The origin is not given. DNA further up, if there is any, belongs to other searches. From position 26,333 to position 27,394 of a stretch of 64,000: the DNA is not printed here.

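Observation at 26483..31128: Split nickel-pincer (Lar) cofactor biosynthesis genes, with a three-Cys LarE and LarB but no LarC or LarA, interleaved with chrA, bioY and a Memo::AMMECR1 fusion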

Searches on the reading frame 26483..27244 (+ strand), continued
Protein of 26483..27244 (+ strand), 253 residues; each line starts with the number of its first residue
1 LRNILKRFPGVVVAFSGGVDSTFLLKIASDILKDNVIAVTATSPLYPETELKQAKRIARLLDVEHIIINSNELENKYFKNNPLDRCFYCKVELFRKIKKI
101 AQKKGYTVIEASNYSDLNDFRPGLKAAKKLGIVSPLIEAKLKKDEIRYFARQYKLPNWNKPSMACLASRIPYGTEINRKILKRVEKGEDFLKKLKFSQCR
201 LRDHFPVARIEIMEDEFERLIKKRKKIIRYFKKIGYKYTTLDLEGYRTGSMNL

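Call 19: search_protein_families(library=ncbifam, max_evalue=0.00001, proteins=[L004:11557-12825:+, L006:4735-6030:+, L007:11504-12226:+, L004:12875-14698:+, L002:6071-6856:+, L003:1632-2792:+, L005:9049-9990:+, L002:9826-10677:-, L006:6536-7570:+, L004:7491-8663:-])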
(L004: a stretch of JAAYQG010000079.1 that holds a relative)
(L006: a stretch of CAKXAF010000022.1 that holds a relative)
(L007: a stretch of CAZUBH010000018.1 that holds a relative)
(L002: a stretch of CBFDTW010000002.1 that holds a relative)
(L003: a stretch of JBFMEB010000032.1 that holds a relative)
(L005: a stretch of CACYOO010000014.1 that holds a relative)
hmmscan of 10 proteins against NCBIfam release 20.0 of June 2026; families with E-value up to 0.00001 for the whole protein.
L004:11557-12825:+ (422 aa): 2 families
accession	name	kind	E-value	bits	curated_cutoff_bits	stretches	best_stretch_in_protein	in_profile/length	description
TIGR00299.2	nickel_LarC1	equivalog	1.3e-59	200.7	90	1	108-273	1-165/165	nickel pincer cofactor biosynthesis protein LarC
NF052512.1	nickel_LarC2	equivalog_domain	9.5e-42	141.8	50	1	286-401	2-117/118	nickel pincer cofactor biosynthesis protein LarC2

L006:4735-6030:+ (431 aa): 2 families
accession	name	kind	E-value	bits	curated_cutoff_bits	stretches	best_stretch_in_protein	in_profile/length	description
TIGR00299.2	nickel_LarC1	equivalog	1.1e-59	200.9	90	1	118-282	1-164/165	nickel pincer cofactor biosynthesis protein LarC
NF052512.1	nickel_LarC2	equivalog_domain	1.3e-37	128.5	50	1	293-408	1-117/118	nickel pincer cofactor biosynthesis protein LarC2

L007:11504-12226:+ (240 aa): 1 family
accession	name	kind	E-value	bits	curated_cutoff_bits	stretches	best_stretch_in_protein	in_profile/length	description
TIGR00299.2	nickel_LarC1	equivalog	1.8e-65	219.7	90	1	70-233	1-164/165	nickel pincer cofactor biosynthesis protein LarC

L004:12875-14698:+ (607 aa): 24 families
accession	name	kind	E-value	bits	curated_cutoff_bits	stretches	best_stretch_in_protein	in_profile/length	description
NF008468.0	PRK11360.1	equivalog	5.8e-21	74.5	646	1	229-600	270-613/616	two-component system sensor histidine kinase AtoS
NF046044.1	PnpS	equivalog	4.3e-20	72.1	400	1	229-594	57-390/390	two-component system histidine kinase PnpS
NF006800.0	PRK09303.1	equivalog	3.1e-17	62.6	342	1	336-598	128-380/383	histidine kinase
TIGR02956.1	TMAO_torS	equivalog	8.9e-16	57.2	676.5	1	446-602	533-689/967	TMAO reductase system sensor histidine kinase/response regulator TorS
TIGR02916.1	PEP_his_kin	equivalog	3.7e-13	48.9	300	1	442-594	536-679/679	XrtA/PEP-CTERM system histidine kinase PrsK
NF047497.1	HK_LIC_12097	equivalog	4.3e-13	48.7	500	1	231-595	15-366/367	LIC_12097 family sensor histidine kinase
NF033092.0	HK_WalK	equivalog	1.2e-12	47.3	725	1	304-595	323-594/594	cell wall metabolism sensor histidine kinase WalK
NF041735.1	hist_kin_RppB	equivalog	1.7e-12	46.8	400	1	363-594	218-438/438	two-component system sensor histidine kinase RppB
NF008298.1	PRK11086.1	subfamily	1.9e-12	46.4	520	1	489-595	420-525/529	DcuS/MalK family sensor histidine kinase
NF007688.0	PRK10364.1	equivalog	1.5e-11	43.7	479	1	449-601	309-457/460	two-component system sensor histidine kinase ZraS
NF052573.1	HisKinEspAMyxo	equivalog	2.5e-11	42.4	1400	1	226-599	257-615/755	serine histidine kinase EspA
NF047874.1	MASE3_PAS_HK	subfamily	8.9e-10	38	560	1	482-603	509-632/655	MASE3 domain-containing sensor histidine kinase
NF038334.1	malate_HK_MalK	exception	1.9e-09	36.7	800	1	490-599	421-529/533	malate sensor histidine kinase MalK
NF008543.0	PRK11466.1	equivalog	9.6e-08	30.3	982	1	433-604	503-671/914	TMAO reductase system sensor histidine kinase/response regulator TorS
NF038348.1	T2SS_HK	subfamily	1e-07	30.8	450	1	492-594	471-572/574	histidine kinase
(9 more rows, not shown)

L002:6071-6856:+ (261 aa): 2 families
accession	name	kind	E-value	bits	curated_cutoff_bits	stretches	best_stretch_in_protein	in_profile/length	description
NF001943.0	PRK00724.1-2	equivalog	3.6e-64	216.4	269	1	6-260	5-272/274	formate dehydrogenase accessory sulfurtransferase FdhD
TIGR00129.1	fdhD_narQ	equivalog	4.4e-60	203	140.9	1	23-260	2-235/237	formate dehydrogenase accessory sulfurtransferase FdhD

L003:1632-2792:+ (386 aa): 25 families
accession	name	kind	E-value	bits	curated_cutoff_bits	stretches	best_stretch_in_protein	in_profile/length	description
TIGR03402.1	FeS_nifS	equivalog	2.3e-175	582.9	530.75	1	4-383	1-379/379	cysteine desulfurase NifS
TIGR02006.1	IscS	equivalog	1.6e-144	481.9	643.2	1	3-384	4-385/402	IscS subfamily cysteine desulfurase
NF010611.0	PRK14012.1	equivalog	1e-142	475.9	548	1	3-384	6-389/406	IscS subfamily cysteine desulfurase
TIGR03235.1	DNA_S_dndA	equivalog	1.6e-121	406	480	1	5-353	1-352/353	cysteine desulfurase DndA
TIGR03403.1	nifS_epsilon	equivalog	7.5e-120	400.2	587.7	1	4-381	1-380/382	NifS family cysteine desulfurase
NF002806.0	PRK02948.1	subfamily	1.1e-102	343.9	304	1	4-377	2-375/381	IscS subfamily cysteine desulfurase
TIGR01977.1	am_tr_V_EF2568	hypoth_equivalog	1.1e-57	195.8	377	1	4-370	1-373/376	cysteine desulfurase family protein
TIGR01979.1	sufS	subfamily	1.2e-54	185.7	475.1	1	4-217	20-236/403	SufS family cysteine desulfurase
NF040779.1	Sec_lyase_SclA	exception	1.6e-43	149.1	525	1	4-373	1-376/378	selenocysteine lyase SclA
NF041166.1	f2_encap_cargo1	exception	2.1e-43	149.4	800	1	4-217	247-463/623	family 2A encapsulin nanocompartment cargo protein cysteine desulfurase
NF006791.0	PRK09295.1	equivalog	9.4e-40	136.9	661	1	4-216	25-240/406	cysteine desulfurase SufS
NF008126.0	PRK10874.1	equivalog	1.1e-32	113.7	607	1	3-216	20-236/401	cysteine desulfurase CsdA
TIGR03392.1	FeS_syn_CsdA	equivalog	8.3e-31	107.5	493.6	1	3-216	17-233/398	cysteine desulfurase CsdA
TIGR01976.1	am_tr_V_VC1184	hypoth_equivalog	9.8e-31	107.4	352.35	1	3-218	19-235/401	cysteine desulfurase-like protein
TIGR04343.1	egtE_PLP_lyase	equivalog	1.1e-15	57.4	400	1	43-218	52-219/370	ergothioneine biosynthesis PLP-dependent enzyme EgtE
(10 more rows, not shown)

L005:9049-9990:+ (313 aa): 9 families
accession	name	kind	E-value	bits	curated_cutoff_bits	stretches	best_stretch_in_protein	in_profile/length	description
NF004902.0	PRK06265.1-1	equivalog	6.8e-29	101.1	219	1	13-211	1-196/213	cobalt transporter CbiM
NF008873.0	PRK11909.1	equivalog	8.9e-28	97.6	225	1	13-170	1-157/230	cobalt transporter CbiM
NF005598.0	PRK07331.1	equivalog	3.7e-26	92.3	401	1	13-219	1-221/323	cobalt transporter CbiM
NF006184.0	PRK08319.1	equivalog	1.2e-11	44.5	180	1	13-216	1-210/224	energy-coupling factor ABC transporter permease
NF004905.0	PRK06265.1-5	equivalog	5.1e-10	39.8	173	1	13-214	1-193/205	cobalt transporter CbiM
TIGR00123.1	cbiM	equivalog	5.7e-08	32.9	184.15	1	14-206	2-198/214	cobalt ECF transporter S component CbiM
NF004907.0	PRK06265.2-2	subfamily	3.4e-07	30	200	1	8-215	16-214/221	cobalt transporter CbiM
NF004909.0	PRK06265.2-5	equivalog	1.4e-06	28.6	172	1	13-145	1-126/196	cobalt transporter CbiM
NF004906.0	PRK06265.2-1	equivalog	1.6e-06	28.2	205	1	13-208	1-199/212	cobalt transporter CbiM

L002:9826-10677:- (283 aa): 2 families
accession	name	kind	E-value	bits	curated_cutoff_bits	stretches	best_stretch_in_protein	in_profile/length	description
TIGR04336.1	AmmeMemoSam_B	hypoth_equivalog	6.3e-92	307.6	26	1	3-279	1-268/270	AmmeMemoRadiSam system protein B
NF001987.0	PRK00782.1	equivalog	7.8e-84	281.1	295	1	1-280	1-264/267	MEMO1 family protein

L006:6536-7570:+ (344 aa): 0 families

L004:7491-8663:- (390 aa): 4 families
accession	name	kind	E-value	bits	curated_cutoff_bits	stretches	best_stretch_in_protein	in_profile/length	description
NF052559.1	MthAcHydAcmB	equivalog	4.6e-42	144.1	550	1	43-375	53-374/391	methyl acetate hydrolase AcmB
NF007943.0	PRK10662.1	equivalog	3.7e-16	58.7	266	1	44-308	79-299/380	D-alanyl-D-alanine-carboxypeptidase/endopeptidase AmpH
NF002968.0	PRK03642.1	equivalog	4.7e-14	52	385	1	260-368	295-393/432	penicillin binding protein PBP4B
NF045925.1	3-sucCA_synth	equivalog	8.6e-08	31.1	800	0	145-218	141-218/498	3-succinylated cholic acid synthase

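Call 40: find_homologous_proteins(query=window:26483-27244:+, max_evalue=1e-20)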
Query window:26483-27244:+ (253 aa): 7981 proteins with E <= 1e-20 among 8000 candidates; the best 120 are listed.
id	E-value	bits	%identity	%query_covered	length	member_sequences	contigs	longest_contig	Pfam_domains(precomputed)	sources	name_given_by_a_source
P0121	4.1e-162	555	100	100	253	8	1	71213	PF00733.28,PF06508.20,PF02540.24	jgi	-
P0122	3.2e-128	444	77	100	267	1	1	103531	PF00733.28,PF06508.20,PF02540.24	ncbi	-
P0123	1.5e-123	429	76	97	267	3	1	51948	PF00733.28,PF06508.20,PF02540.24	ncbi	ncbi:MAG: ATP-dependent sacrificial sulfur transferase LarE [candidate division WOR-3 bacterium]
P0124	2.0e-123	429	74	100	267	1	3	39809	PF00733.28,PF06508.20,PF02540.24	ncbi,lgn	-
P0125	1.0e-122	426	74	100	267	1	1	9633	PF00733.28,PF06508.20,PF02540.24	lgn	-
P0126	5.7e-122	424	75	98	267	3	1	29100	PF00733.28,PF06508.20,PF02540.24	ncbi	ncbi:MAG: ATP-dependent sacrificial sulfur transferase LarE [candidate division WOR-3 bacterium]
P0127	2.2e-114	399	71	100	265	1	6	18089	PF06508.20,PF02540.24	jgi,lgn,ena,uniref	jgi:uncharacterized protein|uniref:ATP-dependent sacrificial sulfur transferase LarE n=1 Tax=candida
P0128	2.5e-114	399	90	80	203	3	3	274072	-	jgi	-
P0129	3.3e-112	392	69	100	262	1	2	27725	PF00733.28,PF06508.20,PF02540.24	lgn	-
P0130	1.6e-111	390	69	100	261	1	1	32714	PF00733.28,PF06508.20,PF01171.27,PF02540.24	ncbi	ncbi:MAG: ATP-dependent sacrificial sulfur transferase LarE [bacterium]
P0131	4.0e-111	388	69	97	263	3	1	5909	PF00733.28,PF06508.20,PF02540.24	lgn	-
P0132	8.3e-111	387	67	100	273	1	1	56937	PF00733.28,PF06508.20,PF02540.24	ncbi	-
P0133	8.5e-110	384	67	100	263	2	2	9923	PF00733.28,PF06508.20,PF01171.27,PF02540.24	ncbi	ncbi:MAG: ATP-dependent sacrificial sulfur transferase LarE [bacterium]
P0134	2.8e-109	382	69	97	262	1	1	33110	PF00733.28,PF06508.20,PF02540.24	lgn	-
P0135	5.0e-109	382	67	100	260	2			PF00733.28,PF06508.20,PF02540.24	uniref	uniref:ATP-dependent sacrificial sulfur transferase LarE n=1 Tax=candidate division WOR-3 bacterium 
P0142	7.6e-105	368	63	100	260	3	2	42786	PF06508.20,PF02540.24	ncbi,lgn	ncbi:MAG: ATP-dependent sacrificial sulfur transferase LarE [candidate division WOR-3 bacterium]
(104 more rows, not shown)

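Call 41: find_encoding_contigs(protein=P0142, flank=10000, max_places=1)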
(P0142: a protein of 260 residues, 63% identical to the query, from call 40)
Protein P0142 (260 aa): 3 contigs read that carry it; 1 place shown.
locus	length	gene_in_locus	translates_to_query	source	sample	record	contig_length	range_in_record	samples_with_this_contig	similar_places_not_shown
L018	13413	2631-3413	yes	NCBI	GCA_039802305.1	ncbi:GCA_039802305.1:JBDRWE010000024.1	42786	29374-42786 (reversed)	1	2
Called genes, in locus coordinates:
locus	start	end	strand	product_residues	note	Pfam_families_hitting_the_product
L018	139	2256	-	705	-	PF08242:Methyltransf_12 (faint), PF05175:MTS (weak), PF01564:Spermine_synth, PF13649:Methyltransf_25 (faint)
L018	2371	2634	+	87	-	-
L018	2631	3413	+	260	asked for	PF02540:NAD_synthase (faint), PF06508:QueC (faint)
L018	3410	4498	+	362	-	PF02417:Chromate_transp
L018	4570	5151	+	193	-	PF02632:BioY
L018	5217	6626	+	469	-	PF01875:Memo, PF02900:LigB (faint), PF01871:AMMECR1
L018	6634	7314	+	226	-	PF00731:AIRC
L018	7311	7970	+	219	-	PF13555:AAA_29 (weak), PF00005:ABC_tran, PF13304:AAA_21 (weak)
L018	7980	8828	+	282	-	PF18075:FtsX_ECD, PF02687:FtsX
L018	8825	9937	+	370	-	PF01551:Peptidase_M23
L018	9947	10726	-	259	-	PF01135:PCMT, PF08704:GCD14, PF13847:Methyltransf_31 (weak), PF13649:Methyltransf_25 (faint)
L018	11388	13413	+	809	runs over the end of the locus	PF01564:Spermine_synth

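Call 42: list_cluster_members(proteins=[P0121, P0128, P0003])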
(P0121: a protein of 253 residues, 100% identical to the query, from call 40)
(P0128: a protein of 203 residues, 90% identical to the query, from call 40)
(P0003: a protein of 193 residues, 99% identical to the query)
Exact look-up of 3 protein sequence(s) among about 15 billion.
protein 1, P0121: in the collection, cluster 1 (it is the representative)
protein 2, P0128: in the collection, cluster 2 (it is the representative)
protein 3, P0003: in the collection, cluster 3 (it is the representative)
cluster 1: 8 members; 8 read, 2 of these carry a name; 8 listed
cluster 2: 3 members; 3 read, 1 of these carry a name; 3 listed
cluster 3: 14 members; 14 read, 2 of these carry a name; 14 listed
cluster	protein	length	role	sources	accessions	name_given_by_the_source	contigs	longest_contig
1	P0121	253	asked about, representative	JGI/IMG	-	-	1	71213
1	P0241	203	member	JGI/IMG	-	uncharacterized protein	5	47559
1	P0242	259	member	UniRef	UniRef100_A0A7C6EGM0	ATP-dependent sacrificial sulfur transferase LarE n=1 Tax=candidate division WOR-3 ...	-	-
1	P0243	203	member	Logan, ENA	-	-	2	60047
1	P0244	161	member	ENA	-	-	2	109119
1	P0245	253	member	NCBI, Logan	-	-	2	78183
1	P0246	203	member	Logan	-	-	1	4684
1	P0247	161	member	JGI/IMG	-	-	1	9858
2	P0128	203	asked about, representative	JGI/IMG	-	-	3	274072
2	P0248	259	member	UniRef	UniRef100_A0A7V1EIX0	ATP-dependent sacrificial sulfur transferase LarE n=1 Tax=candidate division WOR-3 ...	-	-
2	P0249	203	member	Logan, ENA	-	-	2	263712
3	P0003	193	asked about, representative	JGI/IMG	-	-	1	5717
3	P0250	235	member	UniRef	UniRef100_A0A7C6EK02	Nickel pincer cofactor biosynthesis protein LarB n=1 Tax=candidate division WOR-3 ...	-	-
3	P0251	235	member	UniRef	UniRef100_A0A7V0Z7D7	Nickel pincer cofactor biosynthesis protein LarB n=1 Tax=candidate division WOR-3 ...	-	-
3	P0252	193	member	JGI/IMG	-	-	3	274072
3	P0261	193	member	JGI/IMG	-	-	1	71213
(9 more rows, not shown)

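Call 51: find_encoding_contigs(protein=P0127, flank=10000, max_places=2)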
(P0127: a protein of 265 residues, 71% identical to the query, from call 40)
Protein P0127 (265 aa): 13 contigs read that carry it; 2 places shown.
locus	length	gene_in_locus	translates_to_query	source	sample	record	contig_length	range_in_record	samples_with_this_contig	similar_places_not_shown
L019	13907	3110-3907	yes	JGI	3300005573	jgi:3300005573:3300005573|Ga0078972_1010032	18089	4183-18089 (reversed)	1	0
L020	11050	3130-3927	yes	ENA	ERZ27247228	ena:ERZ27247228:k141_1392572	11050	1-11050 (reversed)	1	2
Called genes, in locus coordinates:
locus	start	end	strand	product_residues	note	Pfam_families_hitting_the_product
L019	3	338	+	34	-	?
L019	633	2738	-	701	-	PF01564:Spermine_synth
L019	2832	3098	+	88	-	-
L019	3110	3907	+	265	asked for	PF02540:NAD_synthase (weak), PF06508:QueC (weak)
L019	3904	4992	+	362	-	PF02417:Chromate_transp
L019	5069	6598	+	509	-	PF00890:FAD_binding_2, PF01266:DAO (weak), PF03486:HI0933_like (faint), PF07992:Pyr_redox_2 (faint), PF02910:Succ_DH_flav_C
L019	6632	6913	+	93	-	PF12895:ANAPC3 (weak), PF13424:TPR_12, PF21033:RMD1-3, PF13414:TPR_11, PF14559:TPR_19, PF13431:TPR_17, PF00515:TPR_1, PF07719:TPR_2, +8 more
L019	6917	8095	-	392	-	PF12832:MFS_1_like (weak), PF07690:MFS_1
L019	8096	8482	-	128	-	-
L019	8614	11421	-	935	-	PF00082:Peptidase_S8, PF18962:Por_Secre_tail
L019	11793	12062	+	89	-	PF00312:Ribosomal_S15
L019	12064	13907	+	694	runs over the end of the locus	PF01138:RNase_PH, PF03725:RNase_PH_C, PF03726:PNPase, PF01138:RNase_PH, PF00013:KH_1, PF00575:S1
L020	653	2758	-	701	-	PF01564:Spermine_synth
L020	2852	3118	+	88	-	-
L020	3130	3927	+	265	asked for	PF02540:NAD_synthase (weak), PF06508:QueC (weak)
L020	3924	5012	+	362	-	PF02417:Chromate_transp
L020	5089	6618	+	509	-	PF00890:FAD_binding_2, PF01266:DAO (weak), PF03486:HI0933_like (faint), PF07992:Pyr_redox_2 (faint), PF02910:Succ_DH_flav_C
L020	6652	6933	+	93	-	PF12895:ANAPC3 (weak), PF13424:TPR_12, PF21033:RMD1-3, PF13414:TPR_11, PF14559:TPR_19, PF13431:TPR_17, PF00515:TPR_1, PF07719:TPR_2, +8 more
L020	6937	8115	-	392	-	PF12832:MFS_1_like (weak), PF07690:MFS_1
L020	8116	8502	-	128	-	-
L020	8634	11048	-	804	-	?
